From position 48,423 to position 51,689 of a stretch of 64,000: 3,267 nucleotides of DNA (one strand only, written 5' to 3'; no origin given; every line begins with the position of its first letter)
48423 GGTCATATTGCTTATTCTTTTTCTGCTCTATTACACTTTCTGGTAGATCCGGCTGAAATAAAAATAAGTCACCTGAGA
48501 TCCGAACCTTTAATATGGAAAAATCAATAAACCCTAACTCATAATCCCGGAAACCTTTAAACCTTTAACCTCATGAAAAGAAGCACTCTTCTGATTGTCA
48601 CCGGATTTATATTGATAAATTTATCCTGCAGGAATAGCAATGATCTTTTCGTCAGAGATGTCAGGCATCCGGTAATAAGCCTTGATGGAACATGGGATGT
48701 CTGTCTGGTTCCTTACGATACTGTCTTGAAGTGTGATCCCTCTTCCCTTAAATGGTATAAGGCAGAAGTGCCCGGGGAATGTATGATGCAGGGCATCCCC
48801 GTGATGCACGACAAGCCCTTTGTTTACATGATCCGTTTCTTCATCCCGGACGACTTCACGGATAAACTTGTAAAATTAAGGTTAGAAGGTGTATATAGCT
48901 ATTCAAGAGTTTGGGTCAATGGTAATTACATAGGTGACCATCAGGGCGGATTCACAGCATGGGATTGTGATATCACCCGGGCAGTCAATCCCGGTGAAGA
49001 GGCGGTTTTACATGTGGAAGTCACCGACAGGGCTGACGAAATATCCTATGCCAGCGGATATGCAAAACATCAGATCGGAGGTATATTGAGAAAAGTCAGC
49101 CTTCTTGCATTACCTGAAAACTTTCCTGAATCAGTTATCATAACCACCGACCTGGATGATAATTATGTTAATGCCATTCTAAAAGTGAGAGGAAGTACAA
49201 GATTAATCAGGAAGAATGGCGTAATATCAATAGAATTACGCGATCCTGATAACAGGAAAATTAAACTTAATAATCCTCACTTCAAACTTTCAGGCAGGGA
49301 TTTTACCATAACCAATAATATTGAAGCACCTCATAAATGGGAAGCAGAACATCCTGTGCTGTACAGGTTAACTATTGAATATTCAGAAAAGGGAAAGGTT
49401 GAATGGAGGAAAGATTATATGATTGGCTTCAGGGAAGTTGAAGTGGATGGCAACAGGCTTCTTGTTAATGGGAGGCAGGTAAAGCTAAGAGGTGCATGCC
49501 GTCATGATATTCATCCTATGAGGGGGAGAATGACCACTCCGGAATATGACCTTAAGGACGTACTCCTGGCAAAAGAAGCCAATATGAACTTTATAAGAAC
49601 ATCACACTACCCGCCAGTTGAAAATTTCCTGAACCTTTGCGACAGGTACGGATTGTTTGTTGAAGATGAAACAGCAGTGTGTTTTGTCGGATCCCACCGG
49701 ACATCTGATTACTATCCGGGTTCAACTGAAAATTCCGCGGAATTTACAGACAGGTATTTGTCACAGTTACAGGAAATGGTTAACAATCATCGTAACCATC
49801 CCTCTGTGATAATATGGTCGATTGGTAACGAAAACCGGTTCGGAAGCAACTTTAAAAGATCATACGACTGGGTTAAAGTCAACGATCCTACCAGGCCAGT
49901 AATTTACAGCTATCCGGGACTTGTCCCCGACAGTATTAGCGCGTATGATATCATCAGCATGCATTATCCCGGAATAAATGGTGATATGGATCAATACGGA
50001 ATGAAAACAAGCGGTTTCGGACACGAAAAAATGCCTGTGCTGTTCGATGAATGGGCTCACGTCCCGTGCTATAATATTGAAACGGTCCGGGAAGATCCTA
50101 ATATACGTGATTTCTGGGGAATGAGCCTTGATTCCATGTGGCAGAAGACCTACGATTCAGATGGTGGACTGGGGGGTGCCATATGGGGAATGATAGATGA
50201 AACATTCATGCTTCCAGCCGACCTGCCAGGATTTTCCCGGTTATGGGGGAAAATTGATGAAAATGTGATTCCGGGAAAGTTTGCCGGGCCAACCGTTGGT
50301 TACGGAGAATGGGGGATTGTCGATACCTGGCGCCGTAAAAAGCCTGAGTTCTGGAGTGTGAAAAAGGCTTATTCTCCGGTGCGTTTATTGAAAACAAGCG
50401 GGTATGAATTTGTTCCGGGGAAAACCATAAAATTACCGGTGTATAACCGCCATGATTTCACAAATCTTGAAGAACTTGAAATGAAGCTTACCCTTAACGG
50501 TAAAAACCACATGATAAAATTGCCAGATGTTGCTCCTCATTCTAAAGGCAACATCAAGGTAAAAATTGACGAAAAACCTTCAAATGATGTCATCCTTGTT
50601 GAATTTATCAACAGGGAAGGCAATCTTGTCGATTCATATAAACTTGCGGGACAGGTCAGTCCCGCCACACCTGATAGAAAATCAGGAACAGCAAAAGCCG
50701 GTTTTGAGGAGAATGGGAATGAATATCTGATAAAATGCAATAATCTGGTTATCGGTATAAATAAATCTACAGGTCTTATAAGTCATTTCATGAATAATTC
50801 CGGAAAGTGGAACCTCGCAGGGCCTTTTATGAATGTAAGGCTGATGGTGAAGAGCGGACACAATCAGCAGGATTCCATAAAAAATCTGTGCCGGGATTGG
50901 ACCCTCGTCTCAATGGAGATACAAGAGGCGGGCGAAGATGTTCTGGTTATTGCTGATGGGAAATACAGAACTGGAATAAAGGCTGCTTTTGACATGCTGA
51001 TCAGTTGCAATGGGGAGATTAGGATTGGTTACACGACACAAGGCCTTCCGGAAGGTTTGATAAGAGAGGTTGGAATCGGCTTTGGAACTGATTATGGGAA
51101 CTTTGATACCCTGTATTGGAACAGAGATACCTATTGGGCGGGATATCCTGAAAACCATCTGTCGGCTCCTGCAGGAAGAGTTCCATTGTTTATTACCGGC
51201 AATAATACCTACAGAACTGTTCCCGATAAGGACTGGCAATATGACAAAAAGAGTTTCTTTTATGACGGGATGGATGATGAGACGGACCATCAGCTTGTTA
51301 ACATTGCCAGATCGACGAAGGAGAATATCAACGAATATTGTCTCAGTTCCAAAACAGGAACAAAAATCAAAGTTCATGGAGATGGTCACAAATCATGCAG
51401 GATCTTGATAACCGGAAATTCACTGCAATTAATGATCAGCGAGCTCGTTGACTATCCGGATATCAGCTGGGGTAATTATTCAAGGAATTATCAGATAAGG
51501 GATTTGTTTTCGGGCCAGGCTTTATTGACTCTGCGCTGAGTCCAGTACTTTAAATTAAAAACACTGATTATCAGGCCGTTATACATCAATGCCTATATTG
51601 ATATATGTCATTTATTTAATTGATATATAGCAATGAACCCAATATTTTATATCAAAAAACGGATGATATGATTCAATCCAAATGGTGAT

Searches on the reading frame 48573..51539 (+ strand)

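Call 18: search_protein_families(library=pfam, proteins=[window:48573-51539:+])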
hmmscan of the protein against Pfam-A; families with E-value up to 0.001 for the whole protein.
window:48573-51539:+ (988 aa): 6 families
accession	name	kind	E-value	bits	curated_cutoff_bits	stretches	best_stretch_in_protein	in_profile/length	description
PF02836.23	Glyco_hydro_2_C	-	2.9e-42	145.3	21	1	289-449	1-164/302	Glycosyl hydrolases family 2, TIM barrel domain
PF02837.24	Glyco_hydro_2_N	-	2.5e-14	54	28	1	83-181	67-169/169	Glycosyl hydrolases family 2, sugar binding domain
PF00703.27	Glyco_hydro_2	-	2.5e-11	44.8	23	1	187-287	5-109/109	Glycosyl hydrolases family 2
PF22666.2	Glyco_hydro_2_N2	-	2.5e-09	37.9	27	1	76-156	43-123/167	Glycosyl hydrolase 2 galactose-binding domain-like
PF16353.11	LacZ_4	-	2.9e-05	24.7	27.3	1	623-671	3-55/87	Beta-galactosidase, domain 4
PF14639.11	YqgF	-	0.00022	21.5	35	0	670-731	17-71/150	Holliday-junction resolvase-like of SPT6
